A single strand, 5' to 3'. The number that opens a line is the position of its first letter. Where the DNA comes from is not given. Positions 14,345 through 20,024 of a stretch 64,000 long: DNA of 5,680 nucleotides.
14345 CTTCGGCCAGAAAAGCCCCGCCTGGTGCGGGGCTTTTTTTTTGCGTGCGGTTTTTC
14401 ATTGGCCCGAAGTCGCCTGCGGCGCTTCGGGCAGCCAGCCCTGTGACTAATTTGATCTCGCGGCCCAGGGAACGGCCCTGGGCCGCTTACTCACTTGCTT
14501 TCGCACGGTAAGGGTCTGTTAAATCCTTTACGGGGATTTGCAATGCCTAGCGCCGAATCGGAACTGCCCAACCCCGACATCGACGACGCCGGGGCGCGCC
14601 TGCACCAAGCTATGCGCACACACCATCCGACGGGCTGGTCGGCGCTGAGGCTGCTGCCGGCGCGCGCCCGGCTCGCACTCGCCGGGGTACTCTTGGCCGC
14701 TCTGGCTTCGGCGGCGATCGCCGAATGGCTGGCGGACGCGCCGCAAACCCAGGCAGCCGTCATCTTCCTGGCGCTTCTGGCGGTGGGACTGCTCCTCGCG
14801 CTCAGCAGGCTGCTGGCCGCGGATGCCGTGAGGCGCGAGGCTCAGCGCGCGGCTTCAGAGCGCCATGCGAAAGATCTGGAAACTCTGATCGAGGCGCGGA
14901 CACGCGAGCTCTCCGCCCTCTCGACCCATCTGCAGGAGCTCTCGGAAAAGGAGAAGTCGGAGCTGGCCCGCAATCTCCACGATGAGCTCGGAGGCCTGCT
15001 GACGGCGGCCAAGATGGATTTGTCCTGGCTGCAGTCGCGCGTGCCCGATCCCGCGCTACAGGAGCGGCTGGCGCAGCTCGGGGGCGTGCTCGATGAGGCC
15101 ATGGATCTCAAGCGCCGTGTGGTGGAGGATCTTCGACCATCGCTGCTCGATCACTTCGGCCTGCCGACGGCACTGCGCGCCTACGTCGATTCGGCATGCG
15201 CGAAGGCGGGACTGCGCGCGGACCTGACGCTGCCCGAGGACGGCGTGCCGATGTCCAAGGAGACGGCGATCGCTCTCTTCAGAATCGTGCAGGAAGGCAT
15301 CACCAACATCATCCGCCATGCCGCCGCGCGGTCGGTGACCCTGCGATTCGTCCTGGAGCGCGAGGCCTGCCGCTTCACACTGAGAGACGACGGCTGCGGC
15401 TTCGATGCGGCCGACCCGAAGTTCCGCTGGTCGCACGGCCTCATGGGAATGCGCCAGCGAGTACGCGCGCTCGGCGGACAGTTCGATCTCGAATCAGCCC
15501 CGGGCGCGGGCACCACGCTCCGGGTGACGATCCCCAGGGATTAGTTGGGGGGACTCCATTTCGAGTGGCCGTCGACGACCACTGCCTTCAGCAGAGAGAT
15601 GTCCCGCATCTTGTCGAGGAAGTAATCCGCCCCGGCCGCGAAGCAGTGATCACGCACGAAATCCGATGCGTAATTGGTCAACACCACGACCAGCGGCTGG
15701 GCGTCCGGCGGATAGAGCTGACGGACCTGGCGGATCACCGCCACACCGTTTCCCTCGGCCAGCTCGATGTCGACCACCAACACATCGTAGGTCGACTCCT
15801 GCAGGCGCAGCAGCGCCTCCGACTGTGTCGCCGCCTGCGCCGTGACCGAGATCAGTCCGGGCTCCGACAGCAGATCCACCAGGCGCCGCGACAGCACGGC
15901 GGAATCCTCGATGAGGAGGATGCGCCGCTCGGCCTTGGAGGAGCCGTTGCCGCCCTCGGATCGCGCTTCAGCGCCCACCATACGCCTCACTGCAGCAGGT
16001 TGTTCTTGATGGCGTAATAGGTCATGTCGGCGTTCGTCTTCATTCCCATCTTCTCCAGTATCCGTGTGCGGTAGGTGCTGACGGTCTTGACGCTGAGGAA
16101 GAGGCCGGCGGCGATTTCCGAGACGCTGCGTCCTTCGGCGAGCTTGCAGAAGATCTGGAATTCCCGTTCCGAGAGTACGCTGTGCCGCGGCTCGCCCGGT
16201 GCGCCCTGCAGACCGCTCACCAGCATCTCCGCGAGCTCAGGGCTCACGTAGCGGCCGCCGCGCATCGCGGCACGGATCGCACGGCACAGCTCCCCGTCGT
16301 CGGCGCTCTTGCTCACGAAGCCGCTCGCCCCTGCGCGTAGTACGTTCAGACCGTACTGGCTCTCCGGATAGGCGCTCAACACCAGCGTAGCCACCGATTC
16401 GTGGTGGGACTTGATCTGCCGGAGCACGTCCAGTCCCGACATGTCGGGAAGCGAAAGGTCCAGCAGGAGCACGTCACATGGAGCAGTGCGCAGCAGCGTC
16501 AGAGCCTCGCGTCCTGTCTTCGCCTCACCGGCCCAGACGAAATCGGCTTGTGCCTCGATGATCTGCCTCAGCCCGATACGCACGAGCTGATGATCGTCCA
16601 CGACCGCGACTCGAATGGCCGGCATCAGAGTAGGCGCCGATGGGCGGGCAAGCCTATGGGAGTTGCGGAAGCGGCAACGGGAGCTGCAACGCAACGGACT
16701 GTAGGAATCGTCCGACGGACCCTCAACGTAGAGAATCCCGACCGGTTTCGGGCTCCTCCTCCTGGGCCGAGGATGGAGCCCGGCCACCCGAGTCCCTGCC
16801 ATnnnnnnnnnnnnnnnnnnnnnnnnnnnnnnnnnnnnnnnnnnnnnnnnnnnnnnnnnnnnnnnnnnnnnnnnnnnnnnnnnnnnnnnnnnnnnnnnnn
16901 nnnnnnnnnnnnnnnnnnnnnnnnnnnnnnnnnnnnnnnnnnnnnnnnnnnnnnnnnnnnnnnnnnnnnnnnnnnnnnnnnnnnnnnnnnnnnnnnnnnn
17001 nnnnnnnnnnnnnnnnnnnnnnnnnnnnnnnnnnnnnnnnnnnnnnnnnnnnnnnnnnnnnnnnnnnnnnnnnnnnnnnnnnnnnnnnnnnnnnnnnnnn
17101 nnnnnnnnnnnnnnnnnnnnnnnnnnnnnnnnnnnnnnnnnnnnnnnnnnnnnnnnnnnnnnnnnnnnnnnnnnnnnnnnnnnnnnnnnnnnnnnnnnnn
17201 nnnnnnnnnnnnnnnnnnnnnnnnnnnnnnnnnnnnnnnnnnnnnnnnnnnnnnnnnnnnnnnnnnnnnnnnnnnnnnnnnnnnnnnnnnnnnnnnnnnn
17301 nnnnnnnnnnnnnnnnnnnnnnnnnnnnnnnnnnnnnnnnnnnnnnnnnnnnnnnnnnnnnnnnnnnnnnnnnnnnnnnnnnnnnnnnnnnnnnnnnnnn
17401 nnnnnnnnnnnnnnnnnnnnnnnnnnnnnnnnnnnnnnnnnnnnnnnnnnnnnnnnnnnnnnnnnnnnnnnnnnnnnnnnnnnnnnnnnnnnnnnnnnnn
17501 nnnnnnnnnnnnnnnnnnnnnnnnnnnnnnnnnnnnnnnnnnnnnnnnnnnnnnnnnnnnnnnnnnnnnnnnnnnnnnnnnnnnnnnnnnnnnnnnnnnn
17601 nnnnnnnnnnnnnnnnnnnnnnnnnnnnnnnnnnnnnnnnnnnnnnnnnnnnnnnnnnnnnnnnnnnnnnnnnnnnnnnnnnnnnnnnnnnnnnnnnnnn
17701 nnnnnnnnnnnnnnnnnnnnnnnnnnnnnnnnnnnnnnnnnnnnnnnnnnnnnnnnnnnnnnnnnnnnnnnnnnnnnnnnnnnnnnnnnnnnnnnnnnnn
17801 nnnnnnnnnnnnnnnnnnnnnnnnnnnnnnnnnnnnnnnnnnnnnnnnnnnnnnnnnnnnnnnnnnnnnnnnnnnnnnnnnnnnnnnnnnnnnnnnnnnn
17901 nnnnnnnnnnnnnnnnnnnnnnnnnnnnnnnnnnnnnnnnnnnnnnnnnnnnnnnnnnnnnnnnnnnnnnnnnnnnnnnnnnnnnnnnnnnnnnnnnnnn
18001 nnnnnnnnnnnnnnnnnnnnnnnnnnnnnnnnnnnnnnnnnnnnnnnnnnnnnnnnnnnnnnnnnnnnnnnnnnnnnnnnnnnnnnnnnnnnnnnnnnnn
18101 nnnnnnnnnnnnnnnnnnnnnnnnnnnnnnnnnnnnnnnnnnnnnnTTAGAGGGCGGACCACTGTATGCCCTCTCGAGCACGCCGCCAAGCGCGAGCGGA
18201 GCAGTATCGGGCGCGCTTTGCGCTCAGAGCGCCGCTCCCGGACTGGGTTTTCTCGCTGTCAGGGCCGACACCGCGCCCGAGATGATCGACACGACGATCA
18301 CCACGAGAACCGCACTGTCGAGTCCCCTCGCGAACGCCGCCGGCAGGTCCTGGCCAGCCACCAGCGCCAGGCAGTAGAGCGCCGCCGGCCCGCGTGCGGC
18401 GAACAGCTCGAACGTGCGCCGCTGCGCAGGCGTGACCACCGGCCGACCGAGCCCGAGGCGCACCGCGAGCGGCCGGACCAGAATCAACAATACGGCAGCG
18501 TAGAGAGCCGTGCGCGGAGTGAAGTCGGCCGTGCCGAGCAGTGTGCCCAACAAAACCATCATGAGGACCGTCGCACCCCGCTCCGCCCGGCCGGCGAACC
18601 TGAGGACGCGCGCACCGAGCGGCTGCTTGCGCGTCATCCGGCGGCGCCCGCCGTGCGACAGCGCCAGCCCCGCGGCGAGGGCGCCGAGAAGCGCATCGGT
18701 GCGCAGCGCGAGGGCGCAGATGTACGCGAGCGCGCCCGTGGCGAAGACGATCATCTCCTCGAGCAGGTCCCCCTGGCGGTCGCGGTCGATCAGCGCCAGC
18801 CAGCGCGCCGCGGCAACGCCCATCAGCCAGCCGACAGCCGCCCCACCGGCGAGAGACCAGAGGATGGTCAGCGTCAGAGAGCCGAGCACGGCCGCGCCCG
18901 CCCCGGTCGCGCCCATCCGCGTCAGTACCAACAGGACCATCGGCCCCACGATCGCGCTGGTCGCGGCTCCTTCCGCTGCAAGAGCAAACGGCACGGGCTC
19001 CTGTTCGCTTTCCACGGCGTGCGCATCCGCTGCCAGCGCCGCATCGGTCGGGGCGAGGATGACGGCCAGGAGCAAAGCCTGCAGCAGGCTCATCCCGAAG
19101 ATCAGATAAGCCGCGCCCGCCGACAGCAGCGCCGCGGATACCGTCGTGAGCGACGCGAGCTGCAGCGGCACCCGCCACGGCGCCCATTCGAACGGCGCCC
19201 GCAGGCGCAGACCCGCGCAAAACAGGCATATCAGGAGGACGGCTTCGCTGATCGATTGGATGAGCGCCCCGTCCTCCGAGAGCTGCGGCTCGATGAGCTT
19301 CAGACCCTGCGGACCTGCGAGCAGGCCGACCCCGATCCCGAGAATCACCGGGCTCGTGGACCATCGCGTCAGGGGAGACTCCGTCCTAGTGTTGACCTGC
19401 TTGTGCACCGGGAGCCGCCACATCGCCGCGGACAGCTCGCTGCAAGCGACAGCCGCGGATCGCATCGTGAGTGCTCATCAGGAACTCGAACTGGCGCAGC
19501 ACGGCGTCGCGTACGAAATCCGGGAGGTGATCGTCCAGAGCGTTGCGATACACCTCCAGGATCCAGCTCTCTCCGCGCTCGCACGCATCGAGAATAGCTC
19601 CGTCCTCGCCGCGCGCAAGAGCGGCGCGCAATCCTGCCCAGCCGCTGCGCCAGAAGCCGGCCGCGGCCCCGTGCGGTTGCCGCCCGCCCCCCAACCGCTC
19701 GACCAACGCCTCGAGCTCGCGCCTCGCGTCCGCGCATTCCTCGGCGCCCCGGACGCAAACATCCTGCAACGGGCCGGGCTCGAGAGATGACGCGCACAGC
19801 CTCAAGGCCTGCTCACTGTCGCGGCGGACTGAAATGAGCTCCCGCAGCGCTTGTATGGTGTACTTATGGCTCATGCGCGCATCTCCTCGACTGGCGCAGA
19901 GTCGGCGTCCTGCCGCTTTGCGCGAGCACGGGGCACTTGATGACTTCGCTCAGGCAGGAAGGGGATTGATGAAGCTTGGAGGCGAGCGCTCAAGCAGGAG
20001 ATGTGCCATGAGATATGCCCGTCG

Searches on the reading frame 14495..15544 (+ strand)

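Call 7: search_protein_families(library=pfam, proteins=[window:14495-15544:+], max_evalue=0.01)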
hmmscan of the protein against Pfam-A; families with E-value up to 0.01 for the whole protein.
window:14495-15544:+ (349 aa): 3 families
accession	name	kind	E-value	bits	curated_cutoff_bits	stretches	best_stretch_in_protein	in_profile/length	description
PF02518.31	HATPase_c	-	2.9e-12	47.4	26.4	1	258-348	3-109/111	Histidine kinase-, DNA gyrase B-, and HSP90-like ATPase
PF07730.19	HisKA_3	-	5e-11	43.4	24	1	153-217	1-67/68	Histidine kinase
PF13581.12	HATPase_c_2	-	0.00012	22.6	27.4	1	256-307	27-83/127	Histidine kinase-like ATPase domain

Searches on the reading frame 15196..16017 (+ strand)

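Call 7: search_protein_families(library=pfam, proteins=[window:15196-16017:+], max_evalue=0.01)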
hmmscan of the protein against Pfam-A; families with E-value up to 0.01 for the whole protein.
window:15196-16017:+ (273 aa): 1 family
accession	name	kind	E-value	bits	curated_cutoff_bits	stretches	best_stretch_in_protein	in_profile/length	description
PF11498.13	Activator_LAG-3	-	0.0068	15.9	23.3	1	162-266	364-469/476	Transcriptional activator LAG-3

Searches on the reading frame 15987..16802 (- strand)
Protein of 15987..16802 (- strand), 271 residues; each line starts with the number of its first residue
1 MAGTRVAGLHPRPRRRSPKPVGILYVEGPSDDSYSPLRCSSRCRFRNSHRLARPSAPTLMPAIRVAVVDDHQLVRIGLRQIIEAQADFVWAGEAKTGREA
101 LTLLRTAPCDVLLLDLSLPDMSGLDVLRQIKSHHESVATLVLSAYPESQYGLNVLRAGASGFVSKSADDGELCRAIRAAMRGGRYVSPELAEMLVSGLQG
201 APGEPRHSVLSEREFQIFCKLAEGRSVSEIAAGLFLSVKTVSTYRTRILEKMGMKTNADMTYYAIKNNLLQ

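Call 7: search_protein_families(library=pfam, proteins=[window:15987-16802:-], max_evalue=0.01)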
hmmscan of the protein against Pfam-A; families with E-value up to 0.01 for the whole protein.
window:15987-16802:- (271 aa): 3 families
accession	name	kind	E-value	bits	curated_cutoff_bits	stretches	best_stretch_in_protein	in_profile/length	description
PF00072.30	Response_reg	-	7.4e-27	94.2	30.2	1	65-177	1-111/111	Response regulator receiver domain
PF00196.25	GerE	-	9e-15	54.5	23.5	1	208-263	1-56/57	Bacterial regulatory proteins, luxR family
PF08281.18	Sigma70_r4_2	-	0.0056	16.8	25.7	1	209-252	10-54/54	Sigma-70, region 4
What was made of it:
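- Checked: Pfam confirms the enhancer-binding response regulator (16723-18129, -) and rpoN (22592-23968, +) (call 7).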

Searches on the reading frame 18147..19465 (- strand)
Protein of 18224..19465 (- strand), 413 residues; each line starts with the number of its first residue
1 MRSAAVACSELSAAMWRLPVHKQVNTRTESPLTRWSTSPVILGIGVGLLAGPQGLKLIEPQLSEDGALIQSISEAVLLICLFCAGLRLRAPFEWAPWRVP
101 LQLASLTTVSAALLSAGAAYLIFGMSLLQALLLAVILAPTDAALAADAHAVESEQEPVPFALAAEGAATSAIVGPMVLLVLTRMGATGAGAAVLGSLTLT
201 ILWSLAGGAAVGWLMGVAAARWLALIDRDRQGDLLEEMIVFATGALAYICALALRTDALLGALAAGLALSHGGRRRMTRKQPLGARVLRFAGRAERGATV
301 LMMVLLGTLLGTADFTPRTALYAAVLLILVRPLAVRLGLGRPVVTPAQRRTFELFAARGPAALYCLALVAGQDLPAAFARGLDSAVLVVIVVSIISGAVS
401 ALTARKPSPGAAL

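Call 7: search_protein_families(library=pfam, proteins=[window:18224-19465:-, window:18147-19364:-], max_evalue=0.01)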
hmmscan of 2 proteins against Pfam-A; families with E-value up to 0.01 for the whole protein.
window:18224-19465:- (413 aa): 1 family
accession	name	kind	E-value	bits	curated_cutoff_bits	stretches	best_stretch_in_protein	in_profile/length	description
PF00999.27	Na_H_Exchanger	-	6.1e-23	81.7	26.2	1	38-397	17-366/375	Sodium/hydrogen exchanger, transmembrane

window:18147-19364:- (405 aa): 0 families

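Call 34: search_protein_families(library=ncbifam, proteins=[window:18224-19465:-], max_evalue=0.00001)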
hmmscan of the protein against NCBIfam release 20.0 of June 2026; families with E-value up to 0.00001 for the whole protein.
window:18224-19465:- (413 aa): 5 families
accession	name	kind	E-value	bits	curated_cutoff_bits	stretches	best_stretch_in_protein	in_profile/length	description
NF003716.0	PRK05326.1-3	equivalog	3.9e-16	58.6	355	1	41-405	34-387/499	potassium/proton antiporter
NF003715.0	PRK05326.1-2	equivalog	1e-10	40.6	309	1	42-404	35-386/595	potassium/proton antiporter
NF003714.0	PRK05326.1-1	equivalog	1.9e-08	33.1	471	1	41-406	36-389/577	potassium/proton antiporter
TIGR00831.1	a_cpa1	equivalog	4.9e-07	28.6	279.6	1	117-279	96-253/525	Na+/H+ antiporter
TIGR00932.1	2a37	subfamily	5.2e-07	29.5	238.3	1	34-276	13-248/275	monovalent cation:proton antiporter-2 (CPA2) family protein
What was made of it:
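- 18224..19874 (-): Leftward operon under the divergent sigma-54 promoter: PA2169-family four-helix-bundle protein (DUF2383, 19386-19874) and a cation/proton antiporter (18224-19465). Calls 7 and 34.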

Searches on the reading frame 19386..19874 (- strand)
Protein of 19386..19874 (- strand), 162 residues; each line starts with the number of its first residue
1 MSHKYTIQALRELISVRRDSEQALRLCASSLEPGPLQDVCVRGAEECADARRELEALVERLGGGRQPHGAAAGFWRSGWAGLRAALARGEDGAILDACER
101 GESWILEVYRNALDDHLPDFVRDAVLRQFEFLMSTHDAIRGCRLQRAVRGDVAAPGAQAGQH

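Call 7: search_protein_families(library=pfam, proteins=[window:19386-19874:-], max_evalue=0.01)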
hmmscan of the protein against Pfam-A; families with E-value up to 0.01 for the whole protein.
window:19386-19874:- (162 aa): 1 family
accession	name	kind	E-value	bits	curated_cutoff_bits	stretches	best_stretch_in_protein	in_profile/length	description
PF09537.16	DUF2383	-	3.3e-17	63.1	30.8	1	6-114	2-110/111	Domain of unknown function (DUF2383)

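Call 15: find_encoding_contigs(protein=window:19386-19874:-, flank=3000, max_places=10)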
Protein window:19386-19874:- (162 aa): no gene with exactly this product is on record in the collection.

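Call 34: search_protein_families(library=ncbifam, proteins=[window:19386-19874:-], max_evalue=0.00001)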
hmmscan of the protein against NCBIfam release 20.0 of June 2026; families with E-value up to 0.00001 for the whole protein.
window:19386-19874:- (162 aa): 1 family
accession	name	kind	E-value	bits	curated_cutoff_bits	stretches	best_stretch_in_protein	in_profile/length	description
TIGR02284.1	TIGR02284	subfamily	2.9e-23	82.7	44.8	1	6-143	1-139/139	PA2169 family four-helix-bundle protein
